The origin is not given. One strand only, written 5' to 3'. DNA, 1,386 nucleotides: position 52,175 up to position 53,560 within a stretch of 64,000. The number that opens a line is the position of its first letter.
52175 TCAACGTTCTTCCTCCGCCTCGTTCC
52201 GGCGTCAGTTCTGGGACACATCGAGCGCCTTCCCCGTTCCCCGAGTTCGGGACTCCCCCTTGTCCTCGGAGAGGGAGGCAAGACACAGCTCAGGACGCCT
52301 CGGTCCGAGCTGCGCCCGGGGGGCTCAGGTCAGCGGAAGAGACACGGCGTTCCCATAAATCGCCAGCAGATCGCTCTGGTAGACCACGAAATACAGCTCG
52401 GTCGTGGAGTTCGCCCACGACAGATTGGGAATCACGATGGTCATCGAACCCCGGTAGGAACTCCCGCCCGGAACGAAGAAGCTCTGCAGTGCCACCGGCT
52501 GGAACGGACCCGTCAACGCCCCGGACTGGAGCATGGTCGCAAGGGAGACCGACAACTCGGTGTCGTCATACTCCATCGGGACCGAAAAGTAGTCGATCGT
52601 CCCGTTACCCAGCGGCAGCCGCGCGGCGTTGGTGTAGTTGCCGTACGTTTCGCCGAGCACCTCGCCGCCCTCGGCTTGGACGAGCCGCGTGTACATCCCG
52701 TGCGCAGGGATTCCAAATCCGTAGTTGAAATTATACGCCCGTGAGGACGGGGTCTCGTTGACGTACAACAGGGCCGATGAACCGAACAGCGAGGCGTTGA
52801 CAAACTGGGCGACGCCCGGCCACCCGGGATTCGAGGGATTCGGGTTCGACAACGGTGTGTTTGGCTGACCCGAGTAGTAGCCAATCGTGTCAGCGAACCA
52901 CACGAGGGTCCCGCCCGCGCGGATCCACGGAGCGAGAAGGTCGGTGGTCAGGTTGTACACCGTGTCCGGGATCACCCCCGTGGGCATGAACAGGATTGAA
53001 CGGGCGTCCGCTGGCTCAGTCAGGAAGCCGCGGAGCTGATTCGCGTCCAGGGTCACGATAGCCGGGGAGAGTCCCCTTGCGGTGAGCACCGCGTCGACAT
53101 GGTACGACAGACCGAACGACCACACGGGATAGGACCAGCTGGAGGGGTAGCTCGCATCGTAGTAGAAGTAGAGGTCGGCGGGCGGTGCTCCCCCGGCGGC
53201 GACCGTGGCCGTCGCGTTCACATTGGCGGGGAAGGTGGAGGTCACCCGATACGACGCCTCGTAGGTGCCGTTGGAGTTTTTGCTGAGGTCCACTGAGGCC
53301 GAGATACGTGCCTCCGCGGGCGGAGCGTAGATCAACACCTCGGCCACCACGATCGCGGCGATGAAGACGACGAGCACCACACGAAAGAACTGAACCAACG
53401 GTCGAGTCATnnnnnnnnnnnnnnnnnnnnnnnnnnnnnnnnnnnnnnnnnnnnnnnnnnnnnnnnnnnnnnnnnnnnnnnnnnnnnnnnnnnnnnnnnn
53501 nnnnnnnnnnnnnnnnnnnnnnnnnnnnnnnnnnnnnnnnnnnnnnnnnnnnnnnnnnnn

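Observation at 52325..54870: Copy B of the membrane/partner module, plus a third cytosolic homolog of the partner domain immediately downstream (51257..52141)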

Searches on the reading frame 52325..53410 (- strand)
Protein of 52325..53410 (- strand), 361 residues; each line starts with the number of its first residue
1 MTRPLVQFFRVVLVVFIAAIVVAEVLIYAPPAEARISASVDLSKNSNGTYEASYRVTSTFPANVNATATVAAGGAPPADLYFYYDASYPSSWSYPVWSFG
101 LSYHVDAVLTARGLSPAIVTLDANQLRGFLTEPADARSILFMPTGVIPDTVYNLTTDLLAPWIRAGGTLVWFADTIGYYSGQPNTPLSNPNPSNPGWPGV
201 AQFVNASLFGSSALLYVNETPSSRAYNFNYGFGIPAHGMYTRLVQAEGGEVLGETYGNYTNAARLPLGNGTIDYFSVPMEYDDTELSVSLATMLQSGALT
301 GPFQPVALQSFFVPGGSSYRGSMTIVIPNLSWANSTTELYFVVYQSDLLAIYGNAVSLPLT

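Call 8: search_protein_families(library=pfam, proteins=[window:52325-53410:-], max_evalue=1)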
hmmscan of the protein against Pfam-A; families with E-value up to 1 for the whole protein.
window:52325-53410:- (361 aa): 0 families

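Call 9: search_protein_families(library=ncbifam, proteins=[window:52325-53410:-], max_evalue=1)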
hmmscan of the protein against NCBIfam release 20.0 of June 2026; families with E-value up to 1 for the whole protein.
window:52325-53410:- (361 aa): 0 families
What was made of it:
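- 52325..53410 (-): Partner B (361 aa): N-terminal membrane helix plus an extracytoplasmic ectodomain. No Pfam or NCBIfam family (calls 8, 9).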

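Call 11: find_homologous_proteins(query=window:52325-53410:-)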
Query window:52325-53410:- (361 aa): 13 proteins with E <= 0.001 among 8000 candidates.
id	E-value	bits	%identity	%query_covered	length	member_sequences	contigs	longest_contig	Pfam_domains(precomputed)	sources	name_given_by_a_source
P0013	1.3e-234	796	100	100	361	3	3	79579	-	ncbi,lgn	ncbi:MAG: hypothetical protein WA691_04055 [Thermoplasmata archaeon]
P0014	1.5e-138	480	61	99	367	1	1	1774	-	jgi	jgi:hypothetical protein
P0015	6.1e-138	478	62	98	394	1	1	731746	-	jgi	jgi:hypothetical protein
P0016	1.8e-133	464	59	98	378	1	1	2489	-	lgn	-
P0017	9.7e-132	458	59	93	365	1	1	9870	-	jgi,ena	-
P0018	2.3e-121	424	57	98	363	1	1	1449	PF27344.1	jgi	jgi:hypothetical protein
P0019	3.5e-116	407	54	98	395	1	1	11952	-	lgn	-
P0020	1.1e-113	399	52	96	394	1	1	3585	-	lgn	-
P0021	4.7e-108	380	50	94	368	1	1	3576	-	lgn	-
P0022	1.4e-86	309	59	65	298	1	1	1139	-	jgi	jgi:hypothetical protein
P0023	3.3e-64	236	39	92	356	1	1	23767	-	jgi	jgi:hypothetical protein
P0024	1.7e-53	201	34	97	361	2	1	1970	-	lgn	-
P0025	9.2e-5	40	24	70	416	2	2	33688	-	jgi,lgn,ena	-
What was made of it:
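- On Pfam PF27344 MJECL34 (partners A and B): Just one partner homologue carries a precomputed hit (call 11).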

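Call 28: predict_structure(alignment_id=A2)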
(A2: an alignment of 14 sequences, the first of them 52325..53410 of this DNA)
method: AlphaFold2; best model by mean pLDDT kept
length: 361 residues; sequences in the alignment: 14
mean_pLDDT: 86.0   pTM: 0.82
mean pLDDT of the five models: 86.0, 74.5, 66.7, 60.2, 58.1
residues with pLDDT >= 90: 183; 70-90: 141; 50-70: 30; < 50: 7
segments of 3 or more residues with pLDDT < 50: 198-200
pLDDT, mean of each block of 10 residues (from residue 1): 77 92 69 80 90 95 95 77 89 86 91 89 94 84 88 85 92 79 66 49 74 91 88 89 92 94 91 90 83 89 92 95 93 89 87 90 74
secondary structure, 60 per line:
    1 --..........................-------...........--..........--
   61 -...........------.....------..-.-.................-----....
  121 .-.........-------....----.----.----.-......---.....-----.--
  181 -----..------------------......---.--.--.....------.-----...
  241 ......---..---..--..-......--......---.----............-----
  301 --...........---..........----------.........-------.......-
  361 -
elements in order: H3-28 E36-46 E49-58 E62-72 E79-83 H95-111 E117-121 H123-131 E139-142 H159-164 E168-172 E209-211 H221-225 E238-240 H241-246 E262-267 E270-275 H284-295 E303-313 E317-326 E337-345 E353-359
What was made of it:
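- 52325..53410 (-): AlphaFold2 model with mean pLDDT 86 (call 28).
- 53327..53404 (-): Membrane helix of partner B (residues 3-28), with a conserved Glu at position 24. Modelled as a helix (call 28).
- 52853..53188 (-): Shared module in partner B (residues 75-186): strand1-helix-strand2-helix-strand3-helix-strand4. Secondary structure from call 28.
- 52334..52504 (-): C-terminal beta-sandwich of partner B (residues 303-359). AlphaFold2 model (call 28).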

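Call 30: fold_search(model_id=the predicted structure, library=pdb)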
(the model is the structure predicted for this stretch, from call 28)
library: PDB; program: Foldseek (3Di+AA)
matches with E <= 10: 597; with E <= 0.001: 6
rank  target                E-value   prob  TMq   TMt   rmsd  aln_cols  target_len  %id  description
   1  7bob_B                2.2e-04  1.00  0.31  0.21   7.1       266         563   13  Exo-beta-1,4-mannosidase Op5Man5 from Opitutaceae bacterium strain TAV5 (released 2021-07-14)
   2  6t6g_FFF              2.9e-04  1.00  0.34  0.21   9.9       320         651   10  Bacteroides salyersiae GH164 beta-mannosidase in complex with noeuromycin (released 2020-01-01)
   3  6t6g_EEE              5.7e-04  0.99  0.34  0.21   9.9       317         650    9  Bacteroides salyersiae GH164 beta-mannosidase in complex with noeuromycin (released 2020-01-01)
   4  6t5o_CCC              6.0e-04  0.99  0.34  0.21   9.8       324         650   10  Bacteroides salyersiae GH164 beta-mannosidase (released 2020-01-01)
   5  6t6g_DDD              7.2e-04  0.99  0.35  0.21   9.8       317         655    8  Bacteroides salyersiae GH164 beta-mannosidase in complex with noeuromycin (released 2020-01-01)
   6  6t6g_BBB              8.2e-04  0.97  0.31  0.19  10.4       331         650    9  Bacteroides salyersiae GH164 beta-mannosidase in complex with noeuromycin (released 2020-01-01)
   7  6t5o_FFF              1.1e-03  0.97  0.32  0.19  10.2       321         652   10  Bacteroides salyersiae GH164 beta-mannosidase (released 2020-01-01)
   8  7oms_AAA              1.2e-03  0.99  0.36  0.21   9.4       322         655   11  Bs164 in complex with mannocyclophellitol aziridine (released 2022-02-02)
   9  7omi_BBB              1.3e-03  0.99  0.36  0.22   9.7       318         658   11  Bs164 in complex with mannocyclophellitol epoxide (released 2022-02-02)
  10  6t5o_AAA              1.3e-03  0.97  0.33  0.20  10.0       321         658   10  Bacteroides salyersiae GH164 beta-mannosidase (released 2020-01-01)
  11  7bob_A                1.4e-03  1.00  0.35  0.24   5.5       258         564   12  Exo-beta-1,4-mannosidase Op5Man5 from Opitutaceae bacterium strain TAV5 (released 2021-07-14)
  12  6t7g_AAA              1.4e-03  0.99  0.35  0.21   9.6       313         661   11  Bacteroides salyersiae GH164 beta-mannosidase in complex with mannoimidazole (released 2019-12-25)
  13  7oms_BBB              1.4e-03  0.97  0.34  0.21   9.9       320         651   10  Bs164 in complex with mannocyclophellitol aziridine (released 2022-02-02)
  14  6t5o_DDD              1.5e-03  0.97  0.33  0.20   9.9       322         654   10  Bacteroides salyersiae GH164 beta-mannosidase (released 2020-01-01)
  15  7omi_DDD              1.9e-03  0.98  0.35  0.21   9.5       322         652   10  Bs164 in complex with mannocyclophellitol epoxide (released 2022-02-02)
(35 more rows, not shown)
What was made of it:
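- On Class I glutamine-amidotransferase-like / GH42 domain B fold: Partner B: Foldseek probability 0.97-1.0 and E from 2e-4 to 3e-3 for GH164 and the GH5 Op5Man5; GH42 itself matches more weakly (E 4e-2, probability 0.51) (call 30).
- Partner fold: Foldseek against the PDB hits GH164 Bs164, GH5 Op5Man5, GH42, GH112 and the IaSGT beta-1,2-glucosyltransferase, with E from 2e-4 to 4e-2 (call 30).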

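Call 35: search_solved_structures(query=A2, max_evalue=10)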
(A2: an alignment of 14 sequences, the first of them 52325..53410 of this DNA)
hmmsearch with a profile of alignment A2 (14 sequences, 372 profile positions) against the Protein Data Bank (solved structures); distinct sequences matched with E-value up to 10: 15.
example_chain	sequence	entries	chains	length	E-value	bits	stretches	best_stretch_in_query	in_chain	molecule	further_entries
7xk2_R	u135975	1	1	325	0.11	14.8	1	9-99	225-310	Hydroxycarboxylic acid receptor 2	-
9iqt_R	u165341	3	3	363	0.14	14.4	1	9-99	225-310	Hydroxycarboxylic acid receptor 2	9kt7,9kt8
8utd_R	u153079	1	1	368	0.14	14.4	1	9-99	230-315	Hydroxycarboxylic acid receptor 2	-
8j6j_R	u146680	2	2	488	0.15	14.3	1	9-99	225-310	Hydroxycarboxylic acid receptor 2,hydroxycarboxylic acid receptor 2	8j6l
8jef_A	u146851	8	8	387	0.15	14.3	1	9-99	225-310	Hydroxycarboxylic acid receptor 3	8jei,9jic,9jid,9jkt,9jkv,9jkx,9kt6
8jhy_A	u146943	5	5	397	0.17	14.1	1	9-99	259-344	Hydroxycarboxylic acid receptor 2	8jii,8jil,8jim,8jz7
8iy9_R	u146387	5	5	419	0.18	14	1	9-99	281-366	Hydroxycarboxylic acid receptor 2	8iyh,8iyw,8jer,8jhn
8j6i_R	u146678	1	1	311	0.19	14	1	9-98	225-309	Hydroxycarboxylic acid receptor 2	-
8h2g_A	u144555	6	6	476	0.22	13.8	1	9-99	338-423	Hydroxy-carboxylic acid receptor 2 | Human hydroxycarboxylic acid receptor 2,Hydroxycarboxylic acid receptor 2,Hydroxycarboxyli | Human hydroxycarboxylic acid r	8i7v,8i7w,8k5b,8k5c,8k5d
8ihj_R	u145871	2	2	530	0.25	13.6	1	9-99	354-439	Soluble cytochrome b562,Hydroxycarboxylic acid receptor 3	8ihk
7zl9_A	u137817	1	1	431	0.31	13.3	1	9-99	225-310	Hydroxycarboxylic acid receptor 2,Soluble cytochrome b562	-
8ihb_R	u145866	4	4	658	0.34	13.1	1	9-99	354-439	Soluble cytochrome b562,Hydroxycarboxylic acid receptor 2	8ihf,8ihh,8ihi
7zly_A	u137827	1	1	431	0.46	12.7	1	12-99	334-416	Hydroxycarboxylic acid receptor 2,Soluble cytochrome b562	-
7fi9_C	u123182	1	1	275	0.62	12.3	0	73-114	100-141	MHC class I polypeptide-related sequence A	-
7fi5_C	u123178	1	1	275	0.63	12.3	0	73-114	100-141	MHC class I polypeptide-related sequence A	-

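Call 41: find_encoding_contigs(protein=P0015, flank=7000, max_places=2)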
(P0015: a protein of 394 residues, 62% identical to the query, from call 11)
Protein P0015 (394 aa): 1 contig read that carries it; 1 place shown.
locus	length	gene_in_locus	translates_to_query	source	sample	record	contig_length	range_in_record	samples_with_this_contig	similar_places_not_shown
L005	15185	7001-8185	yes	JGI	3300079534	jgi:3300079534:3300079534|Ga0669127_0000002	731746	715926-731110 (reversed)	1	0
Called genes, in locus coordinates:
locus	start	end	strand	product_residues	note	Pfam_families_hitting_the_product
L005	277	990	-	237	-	PF01209:Ubie_methyltran (weak), PF13489:Methyltransf_23, PF13847:Methyltransf_31 (weak), PF08241:Methyltransf_11, PF08242:Methyltransf_12, PF13649:Methyltransf_25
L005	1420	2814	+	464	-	PF00884:Sulfatase, PF01663:Phosphodiest (faint)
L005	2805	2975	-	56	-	-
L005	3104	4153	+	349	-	PF00535:Glycos_transf_2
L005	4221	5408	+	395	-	PF13439:Glyco_transf_4, PF13579:Glyco_trans_4_4, PF13692:Glyco_trans_1_4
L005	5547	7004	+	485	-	PF06728:PIG-U (weak), PF09594:GT87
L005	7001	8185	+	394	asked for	-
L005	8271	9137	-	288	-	PF13641:Glyco_tranf_2_3, PF00535:Glycos_transf_2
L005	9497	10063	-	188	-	-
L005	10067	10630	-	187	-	-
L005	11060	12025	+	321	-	PF12146:Hydrolase_4, PF00561:Abhydrolase_1, PF12697:Abhydrolase_6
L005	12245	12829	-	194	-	-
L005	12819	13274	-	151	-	-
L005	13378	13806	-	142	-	PF13470:PIN_3 (faint), PF01850:PIN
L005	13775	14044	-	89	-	PF04014:MazE_antitoxin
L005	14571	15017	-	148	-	PF05168:HEPN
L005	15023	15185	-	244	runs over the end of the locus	PF01909:NTP_transf_2, PF18765:Polbeta (weak)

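Call 42: find_encoding_contigs(protein=P0023, flank=7000, max_places=2)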
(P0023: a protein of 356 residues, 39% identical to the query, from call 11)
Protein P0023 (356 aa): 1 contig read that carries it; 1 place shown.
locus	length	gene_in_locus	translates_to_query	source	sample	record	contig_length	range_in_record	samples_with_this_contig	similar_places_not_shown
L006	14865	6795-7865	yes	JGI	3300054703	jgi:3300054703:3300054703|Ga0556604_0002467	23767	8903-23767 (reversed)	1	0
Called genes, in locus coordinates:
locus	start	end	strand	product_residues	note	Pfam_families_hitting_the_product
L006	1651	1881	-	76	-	-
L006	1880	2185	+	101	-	-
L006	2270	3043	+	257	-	PF13482:RNase_H_2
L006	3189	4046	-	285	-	PF01555:N6_N4_Mtase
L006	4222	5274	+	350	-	PF00291:PALP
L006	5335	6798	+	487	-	PF09594:GT87 (weak), PF05007:Mannosyl_trans (faint)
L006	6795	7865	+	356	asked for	-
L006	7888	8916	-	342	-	PF00535:Glycos_transf_2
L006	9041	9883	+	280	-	PF05711:TylF, PF13578:Methyltransf_24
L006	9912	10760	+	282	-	-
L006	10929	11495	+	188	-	-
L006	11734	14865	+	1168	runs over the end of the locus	PF04185:Phosphoesterase, PF13620:CarboxypepD_reg, PF13715:CarbopepD_reg_2, PF13620:CarboxypepD_reg, PF13715:CarbopepD_reg_2 (weak), PF13620:CarboxypepD_reg, PF13620:CarboxypepD_reg, PF13620:CarboxypepD_reg, +11 more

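Call 47: search_protein_families(library=padloc, proteins=[window:52325-53410:-], max_evalue=0.01)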
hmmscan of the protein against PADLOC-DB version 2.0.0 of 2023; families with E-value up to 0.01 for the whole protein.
window:52325-53410:- (361 aa): 0 families

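Call 48: search_protein_families(library=phrogs, proteins=[window:52325-53410:-], max_evalue=0.01)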
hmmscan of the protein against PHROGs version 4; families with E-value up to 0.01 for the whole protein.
window:52325-53410:- (361 aa): 0 families

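Call 54: find_homologous_proteins(query=A2, max_evalue=0.001)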
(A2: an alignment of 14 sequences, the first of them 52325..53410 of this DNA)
Query A2 (14 sequences) (361 aa, profile of the alignment): 13 proteins with E <= 0.001 among 8000 candidates.
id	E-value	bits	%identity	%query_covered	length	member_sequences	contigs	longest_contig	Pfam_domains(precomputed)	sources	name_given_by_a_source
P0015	4.7e-170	584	62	98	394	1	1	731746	-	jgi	jgi:hypothetical protein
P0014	2.0e-166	572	61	99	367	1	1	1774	-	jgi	jgi:hypothetical protein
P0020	9.5e-166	570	52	96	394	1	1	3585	-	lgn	-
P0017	1.3e-165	569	59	93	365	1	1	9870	-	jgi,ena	-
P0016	1.6e-165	569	59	98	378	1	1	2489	-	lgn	-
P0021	9.1e-164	563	50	94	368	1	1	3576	-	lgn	-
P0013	1.4e-163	562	100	100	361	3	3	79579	-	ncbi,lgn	ncbi:MAG: hypothetical protein WA691_04055 [Thermoplasmata archaeon]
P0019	1.7e-161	556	54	98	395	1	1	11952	-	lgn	-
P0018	1.2e-160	553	57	98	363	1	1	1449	PF27344.1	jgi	jgi:hypothetical protein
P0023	1.8e-136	473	39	92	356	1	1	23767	-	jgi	jgi:hypothetical protein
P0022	2.2e-112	394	59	65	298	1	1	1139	-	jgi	jgi:hypothetical protein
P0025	9.7e-99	349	24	70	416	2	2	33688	-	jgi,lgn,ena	-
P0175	9.1e-67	244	29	56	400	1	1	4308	-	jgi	jgi:hypothetical protein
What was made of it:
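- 52325..53410 (-): Only about 14 clusters in 5.8 billion proteins (calls 11, 54).
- Checked: One partner homologue (P0018) carries a precomputed Pfam PF27344 hit, which is the family of the 294-aa protein (calls 11, 54).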

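Call 55: find_encoding_contigs(protein=P0025, flank=6000, max_places=2)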
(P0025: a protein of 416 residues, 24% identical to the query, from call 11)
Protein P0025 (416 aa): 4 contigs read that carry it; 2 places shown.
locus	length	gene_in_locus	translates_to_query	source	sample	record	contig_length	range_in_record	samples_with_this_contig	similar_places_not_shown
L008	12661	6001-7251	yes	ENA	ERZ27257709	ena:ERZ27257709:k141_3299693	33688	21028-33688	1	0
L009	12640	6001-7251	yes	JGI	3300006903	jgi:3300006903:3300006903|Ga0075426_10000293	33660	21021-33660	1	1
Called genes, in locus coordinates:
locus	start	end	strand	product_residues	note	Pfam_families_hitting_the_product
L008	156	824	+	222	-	PF05724:TPMT, PF13489:Methyltransf_23 (weak), PF13649:Methyltransf_25, PF13847:Methyltransf_31, PF08241:Methyltransf_11, PF08242:Methyltransf_12 (weak)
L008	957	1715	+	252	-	-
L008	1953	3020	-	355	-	PF00535:Glycos_transf_2, PF13641:Glyco_tranf_2_3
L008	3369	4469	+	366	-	PF13439:Glyco_transf_4, PF13579:Glyco_trans_4_4, PF20706:GT4-conflict, PF00534:Glycos_transf_1, PF13692:Glyco_trans_1_4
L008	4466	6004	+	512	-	PF06728:PIG-U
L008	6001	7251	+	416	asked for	-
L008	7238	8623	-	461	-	PF02233:PNTB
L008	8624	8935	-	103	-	PF12769:PNTB_4TM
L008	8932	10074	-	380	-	PF05222:AlaDh_PNT_N, PF02826:2-Hacid_dh_C (faint), PF01262:AlaDh_PNT_C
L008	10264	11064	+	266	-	PF01555:N6_N4_Mtase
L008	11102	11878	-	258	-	PF13482:RNase_H_2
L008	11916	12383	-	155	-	-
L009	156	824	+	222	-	PF05724:TPMT, PF13489:Methyltransf_23 (weak), PF13649:Methyltransf_25, PF13847:Methyltransf_31, PF08241:Methyltransf_11, PF08242:Methyltransf_12 (weak)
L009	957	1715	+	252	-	-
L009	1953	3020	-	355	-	PF00535:Glycos_transf_2, PF13641:Glyco_tranf_2_3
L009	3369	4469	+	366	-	PF13439:Glyco_transf_4, PF13579:Glyco_trans_4_4, PF20706:GT4-conflict, PF00534:Glycos_transf_1, PF13692:Glyco_trans_1_4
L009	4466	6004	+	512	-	PF06728:PIG-U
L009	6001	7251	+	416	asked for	-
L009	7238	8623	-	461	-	PF02233:PNTB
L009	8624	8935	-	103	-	PF12769:PNTB_4TM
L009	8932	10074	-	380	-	PF05222:AlaDh_PNT_N, PF02826:2-Hacid_dh_C (faint), PF01262:AlaDh_PNT_C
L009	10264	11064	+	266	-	PF01555:N6_N4_Mtase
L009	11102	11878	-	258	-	PF13482:RNase_H_2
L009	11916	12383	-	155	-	-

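Call 56: find_encoding_contigs(protein=P0019, flank=6000, max_places=2)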
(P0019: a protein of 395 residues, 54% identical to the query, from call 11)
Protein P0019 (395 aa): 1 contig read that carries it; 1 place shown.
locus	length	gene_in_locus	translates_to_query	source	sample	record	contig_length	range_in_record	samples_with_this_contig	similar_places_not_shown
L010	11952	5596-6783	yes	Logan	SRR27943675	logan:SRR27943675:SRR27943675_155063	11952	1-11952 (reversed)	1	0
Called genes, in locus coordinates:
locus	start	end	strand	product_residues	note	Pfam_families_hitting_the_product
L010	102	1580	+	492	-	PF00884:Sulfatase, PF01663:Phosphodiest (weak)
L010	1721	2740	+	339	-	PF00535:Glycos_transf_2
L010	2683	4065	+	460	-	PF13579:Glyco_trans_4_4 (weak), PF13692:Glyco_trans_1_4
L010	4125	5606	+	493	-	PF09594:GT87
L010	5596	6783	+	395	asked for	-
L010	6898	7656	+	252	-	PF13489:Methyltransf_23, PF01209:Ubie_methyltran (weak), PF13847:Methyltransf_31 (weak), PF08241:Methyltransf_11, PF08242:Methyltransf_12, PF13649:Methyltransf_25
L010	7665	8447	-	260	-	PF13641:Glyco_tranf_2_3, PF00535:Glycos_transf_2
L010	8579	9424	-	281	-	PF00535:Glycos_transf_2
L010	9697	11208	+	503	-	PF00884:Sulfatase, PF01663:Phosphodiest (faint)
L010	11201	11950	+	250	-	?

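Call 64: search_protein_families(library=pfam, alignment_id=A2, max_evalue=10)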
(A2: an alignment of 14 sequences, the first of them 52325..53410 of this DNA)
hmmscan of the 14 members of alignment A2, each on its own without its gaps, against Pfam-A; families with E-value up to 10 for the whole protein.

A. member 1, window:52325-53410:- (361 aa): 0 families

B. families by the number of members that match (of 14 scanned): 1 family
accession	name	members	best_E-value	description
PF10933.14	DUF2827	1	0.31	Protein of unknown function (DUF2827)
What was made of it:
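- On GIFT domain (GldG, IFT52, OST48/Wbp1): None among the 14 partners (call 64).
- Closest known: Wbp1/OST48 beside STT3 in eukaryotic oligosaccharyltransferase. Different: No significant sequence match to GIFT models was obtained, and none at all for the partner family (call 64).
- Tried and rejected: Local Pfam and NCBIfam scans of the partners and of the 294-aa protein found nothing (calls 8, 9, 64).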
